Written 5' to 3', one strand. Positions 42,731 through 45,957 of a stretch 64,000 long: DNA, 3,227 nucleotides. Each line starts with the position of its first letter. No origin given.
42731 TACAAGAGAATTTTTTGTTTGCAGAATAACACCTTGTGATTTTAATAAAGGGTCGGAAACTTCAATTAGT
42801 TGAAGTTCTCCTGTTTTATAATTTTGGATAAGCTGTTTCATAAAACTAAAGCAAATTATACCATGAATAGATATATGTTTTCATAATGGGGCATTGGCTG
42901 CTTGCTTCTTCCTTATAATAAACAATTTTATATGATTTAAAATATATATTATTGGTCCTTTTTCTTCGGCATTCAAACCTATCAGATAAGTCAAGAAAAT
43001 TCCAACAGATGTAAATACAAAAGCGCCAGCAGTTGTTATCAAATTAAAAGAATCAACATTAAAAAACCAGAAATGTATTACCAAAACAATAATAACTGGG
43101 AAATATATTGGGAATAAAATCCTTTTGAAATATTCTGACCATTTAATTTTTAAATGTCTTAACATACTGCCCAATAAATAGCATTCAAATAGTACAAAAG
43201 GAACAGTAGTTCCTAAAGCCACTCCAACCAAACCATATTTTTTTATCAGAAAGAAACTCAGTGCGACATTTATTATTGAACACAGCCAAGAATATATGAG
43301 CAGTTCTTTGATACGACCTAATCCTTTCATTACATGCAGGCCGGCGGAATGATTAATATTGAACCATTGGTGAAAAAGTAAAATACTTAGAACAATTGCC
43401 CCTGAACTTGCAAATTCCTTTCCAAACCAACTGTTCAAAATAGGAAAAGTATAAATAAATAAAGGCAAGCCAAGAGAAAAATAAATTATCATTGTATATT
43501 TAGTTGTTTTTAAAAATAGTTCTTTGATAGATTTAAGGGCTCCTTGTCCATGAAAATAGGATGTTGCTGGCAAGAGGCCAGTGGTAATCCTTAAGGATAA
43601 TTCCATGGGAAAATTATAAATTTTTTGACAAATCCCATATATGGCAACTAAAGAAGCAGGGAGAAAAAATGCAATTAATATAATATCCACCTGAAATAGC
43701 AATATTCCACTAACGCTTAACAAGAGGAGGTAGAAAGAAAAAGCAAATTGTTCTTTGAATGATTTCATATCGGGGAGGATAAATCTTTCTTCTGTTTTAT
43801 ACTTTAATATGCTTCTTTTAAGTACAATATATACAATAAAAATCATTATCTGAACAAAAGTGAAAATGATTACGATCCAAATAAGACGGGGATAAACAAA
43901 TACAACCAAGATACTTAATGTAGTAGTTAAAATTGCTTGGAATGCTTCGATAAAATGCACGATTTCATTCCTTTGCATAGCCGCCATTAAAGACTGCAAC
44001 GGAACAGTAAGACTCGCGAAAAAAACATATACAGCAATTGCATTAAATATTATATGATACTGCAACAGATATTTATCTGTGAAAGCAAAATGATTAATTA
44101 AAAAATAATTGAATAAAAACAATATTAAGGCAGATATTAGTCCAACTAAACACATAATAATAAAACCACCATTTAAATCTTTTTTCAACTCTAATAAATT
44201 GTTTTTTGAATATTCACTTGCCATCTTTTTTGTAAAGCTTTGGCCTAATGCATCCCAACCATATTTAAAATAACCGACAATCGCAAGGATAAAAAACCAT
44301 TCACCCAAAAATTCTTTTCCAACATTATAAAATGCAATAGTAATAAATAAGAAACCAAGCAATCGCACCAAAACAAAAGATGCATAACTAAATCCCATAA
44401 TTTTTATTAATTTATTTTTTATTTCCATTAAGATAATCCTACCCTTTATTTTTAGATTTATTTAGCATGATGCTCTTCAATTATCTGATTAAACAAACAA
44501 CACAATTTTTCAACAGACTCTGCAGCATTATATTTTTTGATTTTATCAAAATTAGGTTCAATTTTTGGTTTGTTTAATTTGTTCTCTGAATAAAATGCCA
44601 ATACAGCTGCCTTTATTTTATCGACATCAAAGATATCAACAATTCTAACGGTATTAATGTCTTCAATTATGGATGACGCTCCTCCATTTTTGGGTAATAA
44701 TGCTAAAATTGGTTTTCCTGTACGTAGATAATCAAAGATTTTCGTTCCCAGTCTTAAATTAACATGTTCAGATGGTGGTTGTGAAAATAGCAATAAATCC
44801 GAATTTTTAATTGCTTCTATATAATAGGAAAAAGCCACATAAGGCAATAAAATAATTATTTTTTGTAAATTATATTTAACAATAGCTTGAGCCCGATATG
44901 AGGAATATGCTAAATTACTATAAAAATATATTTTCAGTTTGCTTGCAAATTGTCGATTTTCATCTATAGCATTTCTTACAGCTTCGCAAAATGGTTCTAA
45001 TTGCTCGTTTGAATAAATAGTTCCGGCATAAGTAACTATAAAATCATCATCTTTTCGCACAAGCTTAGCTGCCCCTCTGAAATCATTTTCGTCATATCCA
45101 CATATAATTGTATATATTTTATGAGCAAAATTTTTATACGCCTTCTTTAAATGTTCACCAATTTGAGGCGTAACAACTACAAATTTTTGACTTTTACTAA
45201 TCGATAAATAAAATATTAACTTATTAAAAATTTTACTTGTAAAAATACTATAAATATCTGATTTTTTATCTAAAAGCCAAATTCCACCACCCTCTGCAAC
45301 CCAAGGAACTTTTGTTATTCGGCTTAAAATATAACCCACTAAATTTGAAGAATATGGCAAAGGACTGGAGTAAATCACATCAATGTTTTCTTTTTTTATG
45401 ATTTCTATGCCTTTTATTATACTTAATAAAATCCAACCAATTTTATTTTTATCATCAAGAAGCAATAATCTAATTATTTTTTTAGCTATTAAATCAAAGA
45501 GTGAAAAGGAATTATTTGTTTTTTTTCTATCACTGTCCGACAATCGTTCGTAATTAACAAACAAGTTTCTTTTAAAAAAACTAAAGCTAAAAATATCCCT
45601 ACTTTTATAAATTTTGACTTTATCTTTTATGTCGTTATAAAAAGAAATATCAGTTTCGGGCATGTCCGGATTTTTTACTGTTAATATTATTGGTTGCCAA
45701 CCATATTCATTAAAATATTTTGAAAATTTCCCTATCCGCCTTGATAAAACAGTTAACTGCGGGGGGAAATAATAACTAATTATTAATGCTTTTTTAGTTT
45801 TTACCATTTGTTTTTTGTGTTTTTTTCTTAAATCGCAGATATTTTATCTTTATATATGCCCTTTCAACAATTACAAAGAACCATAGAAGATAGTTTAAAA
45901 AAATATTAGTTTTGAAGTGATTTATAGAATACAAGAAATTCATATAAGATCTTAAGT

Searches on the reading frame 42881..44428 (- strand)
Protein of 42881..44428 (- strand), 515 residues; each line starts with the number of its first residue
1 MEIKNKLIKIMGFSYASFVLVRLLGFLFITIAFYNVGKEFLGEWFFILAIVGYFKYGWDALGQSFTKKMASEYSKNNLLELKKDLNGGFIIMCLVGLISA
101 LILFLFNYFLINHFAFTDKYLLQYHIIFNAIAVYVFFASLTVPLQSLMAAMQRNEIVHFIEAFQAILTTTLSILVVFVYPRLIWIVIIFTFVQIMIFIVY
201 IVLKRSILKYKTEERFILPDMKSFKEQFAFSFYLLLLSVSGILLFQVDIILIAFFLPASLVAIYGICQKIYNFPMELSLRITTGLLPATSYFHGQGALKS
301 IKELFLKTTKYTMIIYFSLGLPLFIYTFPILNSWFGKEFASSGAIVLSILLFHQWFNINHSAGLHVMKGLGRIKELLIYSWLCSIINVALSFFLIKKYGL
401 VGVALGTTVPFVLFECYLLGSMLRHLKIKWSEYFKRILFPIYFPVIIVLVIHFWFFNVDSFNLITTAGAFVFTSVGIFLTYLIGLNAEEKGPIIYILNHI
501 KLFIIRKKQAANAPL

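Call 16: search_protein_families(library=pfam, proteins=[window:42881-44428:-], max_evalue=0.00001)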
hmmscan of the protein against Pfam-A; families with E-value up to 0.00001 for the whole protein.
window:42881-44428:- (515 aa): 3 families
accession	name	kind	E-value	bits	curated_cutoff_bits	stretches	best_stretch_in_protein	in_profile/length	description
PF01943.22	Polysacc_synt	-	2.5e-09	37.4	28.2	1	17-290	11-271/274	Polysaccharide biosynthesis protein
PF13440.11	Polysacc_synt_3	-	2.7e-08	33.9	23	1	84-341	46-290/293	Polysaccharide biosynthesis protein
PF01554.23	MatE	-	3e-07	30.7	24.9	1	243-392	11-160/161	MatE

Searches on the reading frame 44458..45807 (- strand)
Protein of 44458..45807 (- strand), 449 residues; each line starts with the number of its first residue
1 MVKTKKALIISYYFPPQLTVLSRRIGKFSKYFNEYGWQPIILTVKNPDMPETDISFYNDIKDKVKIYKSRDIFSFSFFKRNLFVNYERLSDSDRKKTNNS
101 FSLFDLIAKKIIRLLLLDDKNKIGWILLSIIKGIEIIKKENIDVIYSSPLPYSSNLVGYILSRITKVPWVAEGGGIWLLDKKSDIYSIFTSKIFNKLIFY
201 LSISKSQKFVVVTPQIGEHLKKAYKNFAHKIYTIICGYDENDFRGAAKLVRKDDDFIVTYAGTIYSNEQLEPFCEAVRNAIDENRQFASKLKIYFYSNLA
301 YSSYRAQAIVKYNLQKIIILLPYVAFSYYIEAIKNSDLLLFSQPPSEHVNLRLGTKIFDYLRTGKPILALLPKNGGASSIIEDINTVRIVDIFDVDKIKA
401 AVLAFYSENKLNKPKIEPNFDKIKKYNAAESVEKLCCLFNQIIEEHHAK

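Call 17: search_protein_families(library=pfam, proteins=[window:44458-45807:-], max_evalue=0.00001)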
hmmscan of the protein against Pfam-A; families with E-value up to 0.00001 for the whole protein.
window:44458-45807:- (449 aa): 0 families

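Call 32: search_protein_families(library=pfam, proteins=[window:44458-45807:-], max_evalue=1)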
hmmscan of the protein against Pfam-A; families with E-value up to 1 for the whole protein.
window:44458-45807:- (449 aa): 3 families
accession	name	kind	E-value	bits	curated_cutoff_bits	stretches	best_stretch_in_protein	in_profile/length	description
PF13692.12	Glyco_trans_1_4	-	0.00024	21.8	27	1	257-406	3-140/142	Glycosyl transferases group 1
PF13439.12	Glyco_transf_4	-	0.0004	20.9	28.5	1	120-240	51-168/170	Glycosyltransferase Family 4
PF12367.13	PFO_beta_C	-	0.0087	16.5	24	1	223-278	9-62/66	Pyruvate ferredoxin oxidoreductase beta subunit C terminal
